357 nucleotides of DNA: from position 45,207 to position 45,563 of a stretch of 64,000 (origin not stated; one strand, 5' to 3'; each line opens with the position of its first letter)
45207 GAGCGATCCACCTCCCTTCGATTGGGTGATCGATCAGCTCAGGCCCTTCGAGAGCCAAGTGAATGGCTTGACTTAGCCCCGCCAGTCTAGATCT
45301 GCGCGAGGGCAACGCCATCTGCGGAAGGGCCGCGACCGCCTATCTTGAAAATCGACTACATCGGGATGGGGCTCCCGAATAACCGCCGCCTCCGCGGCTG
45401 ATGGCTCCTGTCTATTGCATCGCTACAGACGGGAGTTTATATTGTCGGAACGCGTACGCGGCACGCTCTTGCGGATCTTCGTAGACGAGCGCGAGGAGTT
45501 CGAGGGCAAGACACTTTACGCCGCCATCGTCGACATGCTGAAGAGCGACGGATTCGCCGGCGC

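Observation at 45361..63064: Six crcB-motif (fluoride) riboswitches packed into less than 18 kb: a dense, multi-operon fluoride stimulon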

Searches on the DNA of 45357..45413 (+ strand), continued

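Call 36: search_with_rna_model(model_id=R2, sources=[window, L001, L002, L003, L004, L005, L006, L007, L008, L009, L010, L011, L012, L013, L014, L015, L016, L017, L018, L019, L020, L021, L022, L023, L024, L025, L026, L027, L028, L029, L030, L031, L032, L033, L034, L035, L036, L037, L038, L039, L040, L041, L042, L043, L044, L045, L046, L047, L048, L049, L050, L051, L052, L053, L054, L055, L056, L057, L058, L059, L060, L061, L062, L063, L064, L065, L066, L067, L068, L069, L070, L071, L072, L073, L074, L075, L076, L077, L078, L079, L080, L081, L082], max_evalue=0.1)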
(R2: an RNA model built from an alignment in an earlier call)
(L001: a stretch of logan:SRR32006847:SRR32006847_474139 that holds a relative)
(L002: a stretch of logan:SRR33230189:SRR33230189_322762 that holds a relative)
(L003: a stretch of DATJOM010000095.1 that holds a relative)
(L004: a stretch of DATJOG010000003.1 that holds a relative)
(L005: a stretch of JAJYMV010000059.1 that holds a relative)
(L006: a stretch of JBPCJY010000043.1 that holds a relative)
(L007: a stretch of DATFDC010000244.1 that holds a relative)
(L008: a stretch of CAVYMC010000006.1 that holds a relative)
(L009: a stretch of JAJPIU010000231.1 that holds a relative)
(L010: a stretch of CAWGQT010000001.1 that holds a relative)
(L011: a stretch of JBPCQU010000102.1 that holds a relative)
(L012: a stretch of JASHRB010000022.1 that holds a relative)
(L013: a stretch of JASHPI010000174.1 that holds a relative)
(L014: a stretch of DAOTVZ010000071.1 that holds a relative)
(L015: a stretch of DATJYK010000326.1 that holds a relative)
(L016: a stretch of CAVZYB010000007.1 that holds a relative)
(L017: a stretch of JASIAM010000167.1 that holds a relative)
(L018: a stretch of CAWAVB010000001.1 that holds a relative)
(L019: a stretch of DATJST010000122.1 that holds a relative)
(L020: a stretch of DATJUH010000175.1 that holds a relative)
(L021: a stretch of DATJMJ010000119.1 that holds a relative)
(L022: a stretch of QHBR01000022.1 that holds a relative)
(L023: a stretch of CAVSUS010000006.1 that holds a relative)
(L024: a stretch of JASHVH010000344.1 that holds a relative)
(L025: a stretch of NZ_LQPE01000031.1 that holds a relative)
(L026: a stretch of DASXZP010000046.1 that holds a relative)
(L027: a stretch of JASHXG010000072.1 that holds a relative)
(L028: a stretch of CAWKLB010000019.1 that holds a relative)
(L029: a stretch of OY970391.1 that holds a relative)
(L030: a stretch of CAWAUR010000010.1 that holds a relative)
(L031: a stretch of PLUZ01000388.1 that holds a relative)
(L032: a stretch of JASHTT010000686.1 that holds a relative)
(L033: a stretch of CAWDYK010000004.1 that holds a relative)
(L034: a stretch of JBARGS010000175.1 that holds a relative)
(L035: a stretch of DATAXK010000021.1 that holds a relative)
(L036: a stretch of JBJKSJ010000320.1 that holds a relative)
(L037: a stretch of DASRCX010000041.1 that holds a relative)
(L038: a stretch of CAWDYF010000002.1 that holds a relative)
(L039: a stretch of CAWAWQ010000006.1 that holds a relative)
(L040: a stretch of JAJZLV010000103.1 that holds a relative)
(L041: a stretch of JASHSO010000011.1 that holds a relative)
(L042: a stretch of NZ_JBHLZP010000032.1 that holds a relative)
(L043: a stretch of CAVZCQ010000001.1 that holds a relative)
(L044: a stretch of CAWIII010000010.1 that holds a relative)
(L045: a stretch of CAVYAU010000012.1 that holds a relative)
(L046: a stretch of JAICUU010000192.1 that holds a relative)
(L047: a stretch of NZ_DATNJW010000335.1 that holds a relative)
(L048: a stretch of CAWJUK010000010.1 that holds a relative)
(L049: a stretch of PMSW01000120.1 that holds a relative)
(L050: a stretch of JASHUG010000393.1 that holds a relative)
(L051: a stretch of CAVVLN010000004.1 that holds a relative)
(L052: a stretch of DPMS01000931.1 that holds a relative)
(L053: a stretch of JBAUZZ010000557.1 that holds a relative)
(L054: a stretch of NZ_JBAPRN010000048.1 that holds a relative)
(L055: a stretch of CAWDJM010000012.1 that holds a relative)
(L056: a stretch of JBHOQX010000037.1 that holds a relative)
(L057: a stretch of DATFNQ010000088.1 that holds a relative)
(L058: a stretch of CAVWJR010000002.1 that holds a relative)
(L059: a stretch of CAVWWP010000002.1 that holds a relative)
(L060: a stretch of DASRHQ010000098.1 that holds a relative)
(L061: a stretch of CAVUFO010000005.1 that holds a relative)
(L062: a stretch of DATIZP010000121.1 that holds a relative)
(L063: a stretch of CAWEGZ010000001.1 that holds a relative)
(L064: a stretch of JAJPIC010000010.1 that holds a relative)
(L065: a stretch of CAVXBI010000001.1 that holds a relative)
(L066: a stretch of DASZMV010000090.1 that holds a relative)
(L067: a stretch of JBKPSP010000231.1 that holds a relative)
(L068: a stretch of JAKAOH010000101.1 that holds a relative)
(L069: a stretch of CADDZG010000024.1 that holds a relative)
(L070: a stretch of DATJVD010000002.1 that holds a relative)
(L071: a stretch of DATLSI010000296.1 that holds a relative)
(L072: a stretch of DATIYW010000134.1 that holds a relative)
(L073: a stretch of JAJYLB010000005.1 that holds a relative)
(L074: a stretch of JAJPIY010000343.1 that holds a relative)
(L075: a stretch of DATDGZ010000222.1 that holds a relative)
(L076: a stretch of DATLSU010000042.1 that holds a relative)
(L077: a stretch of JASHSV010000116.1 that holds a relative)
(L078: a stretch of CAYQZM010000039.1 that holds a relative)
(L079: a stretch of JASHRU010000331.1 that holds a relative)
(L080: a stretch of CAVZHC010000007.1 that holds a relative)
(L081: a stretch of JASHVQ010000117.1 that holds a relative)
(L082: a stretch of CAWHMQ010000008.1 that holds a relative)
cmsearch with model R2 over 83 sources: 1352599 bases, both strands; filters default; matches with E-value up to 0.1: 211.
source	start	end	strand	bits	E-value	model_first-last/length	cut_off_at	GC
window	48398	48455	+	67.9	5.4e-22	1-56/56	no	0.67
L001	2263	2320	+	67.9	5.4e-22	1-56/56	no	0.67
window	45357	45413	+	66.1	2.4e-21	1-56/56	no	0.65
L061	5666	5721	-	60.7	2.5e-19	1-56/56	no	0.7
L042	7872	7927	-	60.5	3e-19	1-56/56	no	0.68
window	62837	62894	-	59.4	7.5e-19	1-56/56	no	0.6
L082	7482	7538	+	58.7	1.4e-18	1-56/56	no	0.68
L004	5626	5682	+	57.7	3.3e-18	1-56/56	no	0.74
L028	11210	11265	+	57.4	4.2e-18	1-56/56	no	0.62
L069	1187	1239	-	57.1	5.4e-18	1-56/56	no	0.7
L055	17926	17982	+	56.9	6.9e-18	1-56/56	no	0.67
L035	6729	6785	+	56.7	8.1e-18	1-56/56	no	0.74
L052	8250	8305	+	56.4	1e-17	1-56/56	no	0.75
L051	9664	9722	-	56.2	1.2e-17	1-56/56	no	0.68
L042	9206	9262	+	56.1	1.3e-17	1-56/56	no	0.67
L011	5132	5188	-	56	1.4e-17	1-56/56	no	0.67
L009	8871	8926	-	55.7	1.9e-17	1-56/56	no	0.57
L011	5295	5347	+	55.7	1.9e-17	1-56/56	no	0.66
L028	7953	8009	+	55.6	2.1e-17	1-56/56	no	0.7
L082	14589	14641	+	55.5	2.2e-17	1-56/56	no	0.68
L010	16371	16423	+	55.4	2.4e-17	1-56/56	no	0.7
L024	387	442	-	55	3.5e-17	1-56/56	no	0.64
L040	8161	8217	-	54.7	4.2e-17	1-56/56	no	0.67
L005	8118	8174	-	54.7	4.2e-17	1-56/56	no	0.65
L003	6890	6946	+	54.4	5.7e-17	1-56/56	no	0.72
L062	9749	9804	-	54.1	7.2e-17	1-56/56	no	0.73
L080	9707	9762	-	54.1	7.2e-17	1-56/56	no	0.73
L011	9285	9340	+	54.1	7.3e-17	1-56/56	no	0.7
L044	8933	8988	+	54.1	7.4e-17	1-56/56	no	0.64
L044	19872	19927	+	54.1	7.5e-17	1-56/56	no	0.7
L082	5839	5892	-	54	7.9e-17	1-56/56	no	0.65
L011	539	592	+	53.8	9.1e-17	1-56/56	no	0.63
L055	9878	9930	+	53.5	1.2e-16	1-56/56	no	0.62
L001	1037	1089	-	53.5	1.2e-16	1-56/56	no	0.62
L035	11193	11249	+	53.4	1.3e-16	1-56/56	no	0.63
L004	17796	17853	-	53.4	1.3e-16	1-56/56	no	0.69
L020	4153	4209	+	53.3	1.4e-16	1-56/56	no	0.68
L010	16262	16316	-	53.1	1.8e-16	1-56/56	no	0.64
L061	11163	11215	+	53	1.8e-16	1-56/56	no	0.62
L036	1067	1123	+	52.7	2.4e-16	1-56/56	no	0.63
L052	11178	11234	+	52.6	2.7e-16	1-56/56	no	0.77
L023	7748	7802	+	52.6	2.7e-16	1-56/56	no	0.71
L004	18415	18472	-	52.6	2.7e-16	1-56/56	no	0.6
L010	9809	9862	+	52.4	3e-16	1-56/56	no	0.69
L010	15766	15821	-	52.4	3.2e-16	1-56/56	no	0.7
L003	17584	17641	-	52.2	3.7e-16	1-56/56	no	0.59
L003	5961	6013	-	52.2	3.7e-16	1-56/56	no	0.62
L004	4354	4406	-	52.2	3.7e-16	1-56/56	no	0.6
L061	9581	9636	+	52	4.4e-16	1-56/56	no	0.75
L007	551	605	+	51.8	5.1e-16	1-56/56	no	0.67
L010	9530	9583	-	51.8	5.3e-16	1-56/56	no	0.61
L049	12154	12205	+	51.6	6.2e-16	1-56/56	no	0.65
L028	15158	15213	+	51.5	6.6e-16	1-56/56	no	0.68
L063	15928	15982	+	51.5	6.9e-16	1-56/56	no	0.64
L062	9915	9967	+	50.9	1.1e-15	1-56/56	no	0.66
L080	9873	9925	+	50.9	1.1e-15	1-56/56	no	0.66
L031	3653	3705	-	50.9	1.2e-15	1-56/56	no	0.58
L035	16235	16291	+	50.9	1.2e-15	1-56/56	no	0.67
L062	16269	16330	+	50.6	1.5e-15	1-56/56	no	0.66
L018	997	1054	+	50.4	1.7e-15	1-56/56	no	0.67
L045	6383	6435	+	50.4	1.7e-15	1-56/56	no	0.6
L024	4164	4216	-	50.3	2e-15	1-56/56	no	0.64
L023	14304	14357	+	50.1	2.2e-15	1-56/56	no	0.69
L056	141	195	+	50.1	2.3e-15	1-56/56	no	0.6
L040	1250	1304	+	50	2.5e-15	1-56/56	no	0.69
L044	4270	4325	+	50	2.5e-15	1-56/56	no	0.64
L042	9072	9118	-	49.9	2.6e-15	1-56/56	no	0.66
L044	15888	15940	+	49.9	2.7e-15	1-56/56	no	0.64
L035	17549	17606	-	49.9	2.7e-15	1-56/56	no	0.67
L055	7844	7897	-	49.9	2.7e-15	1-56/56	no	0.61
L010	3940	3993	-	49.8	2.8e-15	1-56/56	no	0.65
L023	7452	7507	+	49.8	2.8e-15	1-56/56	no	0.66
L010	20686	20742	+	49.6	3.4e-15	1-56/56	no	0.72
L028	18683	18737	+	49.6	3.4e-15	1-56/56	no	0.65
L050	6073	6128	-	49.6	3.6e-15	1-56/56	no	0.59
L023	18359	18411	+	49.5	3.9e-15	1-56/56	no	0.62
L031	237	289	+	49.1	5.2e-15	1-56/56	no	0.6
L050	5068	5124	-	49.1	5.4e-15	1-56/56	no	0.65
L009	6540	6598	-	49.1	5.5e-15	1-56/56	no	0.63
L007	2866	2919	+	48.9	6.4e-15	1-56/56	no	0.65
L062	2999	3054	+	48.8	6.9e-15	1-56/56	no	0.73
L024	9544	9600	+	48.8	7e-15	1-56/56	no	0.68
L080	3201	3256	+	48.7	7.6e-15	1-56/56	no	0.71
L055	9724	9777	-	48.6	8e-15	1-56/56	no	0.65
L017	3422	3483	+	48.6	8.1e-15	1-56/56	no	0.71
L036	882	933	-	48.3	1e-14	1-56/56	no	0.56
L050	6239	6294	+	48.2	1.1e-14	1-56/56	no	0.77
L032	5273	5323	-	48.2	1.1e-14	1-56/56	no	0.61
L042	2238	2301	+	47.8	1.6e-14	1-56/56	no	0.69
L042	473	528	-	47.7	1.7e-14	1-56/56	no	0.64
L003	17008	17065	-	47.7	1.8e-14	1-56/56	no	0.67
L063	20873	20929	-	47.6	1.9e-14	1-56/56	no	0.68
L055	16816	16871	-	47.6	2e-14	1-56/56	no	0.66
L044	14714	14770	-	47.2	2.6e-14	1-56/56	no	0.54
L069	1438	1491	+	47.2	2.8e-14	1-56/56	no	0.81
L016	20850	20912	-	47.1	3e-14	1-56/56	no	0.6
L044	11260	11314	+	46.9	3.4e-14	1-56/56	no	0.67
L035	17679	17734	+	46.5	4.8e-14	1-56/56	no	0.62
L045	15174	15231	+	46.1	6.6e-14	1-56/56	no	0.71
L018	6599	6650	+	46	7.4e-14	1-56/56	no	0.63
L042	2067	2123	-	46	7.4e-14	1-56/56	no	0.74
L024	11212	11268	+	46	7.6e-14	1-56/56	no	0.58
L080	16229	16290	+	45.9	7.9e-14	1-56/56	no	0.65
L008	12030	12080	+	45.9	8.5e-14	1-56/56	no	0.55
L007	2770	2822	-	45.5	1.2e-13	1-56/56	no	0.64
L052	6906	6969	-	45.4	1.2e-13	1-56/56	no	0.7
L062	16119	16174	-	45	1.7e-13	1-56/56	no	0.64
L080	16083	16138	-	44.8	2.1e-13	1-56/56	no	0.66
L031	3866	3920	+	44.7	2.3e-13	1-56/56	no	0.53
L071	6180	6230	+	44.3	3.2e-13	1-56/56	no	0.57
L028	14851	14910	-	44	4.3e-13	1-56/56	no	0.63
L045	6258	6310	-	43.9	4.4e-13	1-56/56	no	0.7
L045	15041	15108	-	43.5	6.2e-13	1-56/56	no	0.69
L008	8826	8876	+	43.5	6.4e-13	1-56/56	no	0.55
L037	12466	12529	+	43.4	7e-13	1-56/56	no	0.61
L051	11825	11875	+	42.8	1.2e-12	1-56/56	no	0.69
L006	11949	11998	+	42.7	1.3e-12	1-56/56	no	0.58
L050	9608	9661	+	42.5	1.5e-12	1-56/56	no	0.69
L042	5091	5147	+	42.1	2.1e-12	1-56/56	no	0.74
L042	4889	4945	-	42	2.3e-12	1-56/56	no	0.68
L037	4076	4139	-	41.7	2.9e-12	1-56/56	no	0.61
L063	18647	18701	-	41.6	3.3e-12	1-56/56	no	0.71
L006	9681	9731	+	41.4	3.8e-12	1-56/56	no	0.57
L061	6498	6553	+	40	1.2e-11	1-56/56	no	0.7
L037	4248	4304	+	39.7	1.7e-11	1-56/56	no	0.65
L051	9782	9837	+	39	3e-11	1-56/56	no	0.79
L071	8380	8428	+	38.9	3.3e-11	1-56/56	no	0.47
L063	11164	11237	+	38.9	3.3e-11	1-56/56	no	0.68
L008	11817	11866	-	38.7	3.8e-11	1-56/56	no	0.52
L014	9859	9913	+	38.4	5.2e-11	1-56/56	no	0.51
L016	9841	9906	-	38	6.9e-11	1-56/56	no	0.53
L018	12553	12613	+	37.7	9.4e-11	1-56/56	no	0.67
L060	1917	1990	+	37.1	1.6e-10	1-56/56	no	0.65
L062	8238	8293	+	36.8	2e-10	1-56/56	no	0.73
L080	8461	8516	+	36.8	2e-10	1-56/56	no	0.73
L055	14923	14976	-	36.7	2.2e-10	1-56/56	no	0.69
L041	1780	1837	+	36.6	2.3e-10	1-56/56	no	0.74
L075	9518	9580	-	36.4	2.9e-10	1-56/56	no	0.67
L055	19874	19943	+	35.3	7.5e-10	1-56/56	no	0.66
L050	8521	8578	+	35.1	8.8e-10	1-56/56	no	0.69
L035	21047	21115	+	35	9e-10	1-56/56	no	0.64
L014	9585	9633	-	34.9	1e-09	1-56/56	no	0.53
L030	11200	11263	+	34.9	1.1e-09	1-56/56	no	0.62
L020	19071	19152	-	34.5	1.5e-09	1-56/56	no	0.7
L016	14554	14626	+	34.2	1.8e-09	1-56/56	no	0.56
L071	8176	8225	-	34.1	2.1e-09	1-56/56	no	0.48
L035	12966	13026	-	34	2.1e-09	1-56/56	no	0.66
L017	324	384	+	33.8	2.6e-09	1-56/56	no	0.67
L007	399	463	-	33.8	2.7e-09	1-56/56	no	0.69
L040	8332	8378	+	33.1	4.7e-09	1-56/56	no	0.66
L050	14776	14827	+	33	5.3e-09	1-56/56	no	0.67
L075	9671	9770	+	32.9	5.6e-09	1-56/56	no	0.73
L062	8065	8117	-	32.4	8.6e-09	1-56/56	no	0.7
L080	8288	8340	-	32.4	8.6e-09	1-56/56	no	0.7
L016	5743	5811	-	32.4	8.6e-09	1-56/56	no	0.58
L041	3636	3687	+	32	1.2e-08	1-56/56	no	0.71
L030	9908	9960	+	31.5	1.9e-08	1-56/56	no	0.66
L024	5683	5733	-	31.3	2.1e-08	1-56/56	no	0.61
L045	3990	4057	-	31.3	2.2e-08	1-56/56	no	0.66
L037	9909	9961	+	31.2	2.4e-08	1-56/56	no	0.58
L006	9499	9564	-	31.1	2.5e-08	1-56/56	no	0.5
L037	9767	9820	-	30.2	5.7e-08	1-56/56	no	0.59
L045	4783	4849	+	30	6.6e-08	1-56/56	no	0.69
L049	15525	15576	+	30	6.8e-08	1-56/56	no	0.73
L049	8169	8216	+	29.4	1.2e-07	1-56/56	no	0.62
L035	6481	6534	-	27.9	4e-07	1-56/56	no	0.65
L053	7907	7978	-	27.9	4.2e-07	1-56/56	no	0.56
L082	14457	14514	-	27.5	5.9e-07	1-56/56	no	0.72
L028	7832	7887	-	27.4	6.1e-07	1-56/56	no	0.61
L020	322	372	-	27.4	6.2e-07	1-56/56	no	0.69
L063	9468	9519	+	27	9.2e-07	1-56/56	no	0.71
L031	52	104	-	26.5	1.3e-06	1-56/56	no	0.55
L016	13148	13217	-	26.5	1.3e-06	1-56/56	no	0.59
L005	8497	8533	-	26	2.1e-06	6-41/56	no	0.84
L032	5450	5501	+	25.6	2.8e-06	1-56/56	no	0.73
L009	9102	9157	+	24.1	1.1e-05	1-56/56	no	0.48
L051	18605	18656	-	22.9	2.9e-05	1-56/56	no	0.75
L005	8610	8678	+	22.8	3.1e-05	1-56/56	no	0.62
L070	898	950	-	22.5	4.1e-05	1-56/56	no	0.74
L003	17714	17786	+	22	6.1e-05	1-56/56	no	0.63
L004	18543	18615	+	22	6.5e-05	1-56/56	no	0.62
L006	11740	11816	-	21.1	0.00014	6-50/56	no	0.53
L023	18279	18320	-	20.7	0.00019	6-41/56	no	0.74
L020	12081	12135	+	20.4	0.00025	1-56/56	no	0.65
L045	4633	4698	-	20.1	0.00032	1-56/56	no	0.68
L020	4020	4089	-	19.4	0.00058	1-56/56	no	0.63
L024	9408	9478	-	19.4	0.00061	1-56/56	no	0.7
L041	8488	8525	-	19.2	0.00072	6-44/56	no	0.76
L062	5881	5915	+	19.1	0.00077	6-44/56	no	0.74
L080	6083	6117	+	19.1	0.00077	6-44/56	no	0.74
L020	19277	19334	+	19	0.00082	1-56/56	no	0.62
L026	19175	19237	-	18.6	0.0012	1-56/56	no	0.65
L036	2876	2958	-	17.5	0.003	1-56/56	no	0.66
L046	6150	6203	-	16.5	0.0074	1-56/56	no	0.78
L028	14969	15015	+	16.4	0.0077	1-56/56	no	0.66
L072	3150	3202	+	16.3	0.0082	1-56/56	no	0.72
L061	13005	13054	-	15.9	0.012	1-56/56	no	0.7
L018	6418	6486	-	15.8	0.013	1-56/56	no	0.65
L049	17064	17102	+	15.5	0.017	1-56/56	no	0.64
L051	2710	2775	-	15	0.027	1-56/56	no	0.76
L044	3187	3229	+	15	0.027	1-56/56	no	0.81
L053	8116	8169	+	14.8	0.031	1-56/56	no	0.56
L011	4475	4526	+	14.7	0.034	1-56/56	no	0.75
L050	7912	7992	+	14.4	0.044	1-56/56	no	0.64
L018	18431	18485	-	14.3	0.047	1-56/56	no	0.67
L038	19371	19413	+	14.1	0.057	6-42/56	no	0.72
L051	2839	2892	-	13.7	0.078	1-56/56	no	0.74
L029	18930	18991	-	13.6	0.089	6-44/56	no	0.71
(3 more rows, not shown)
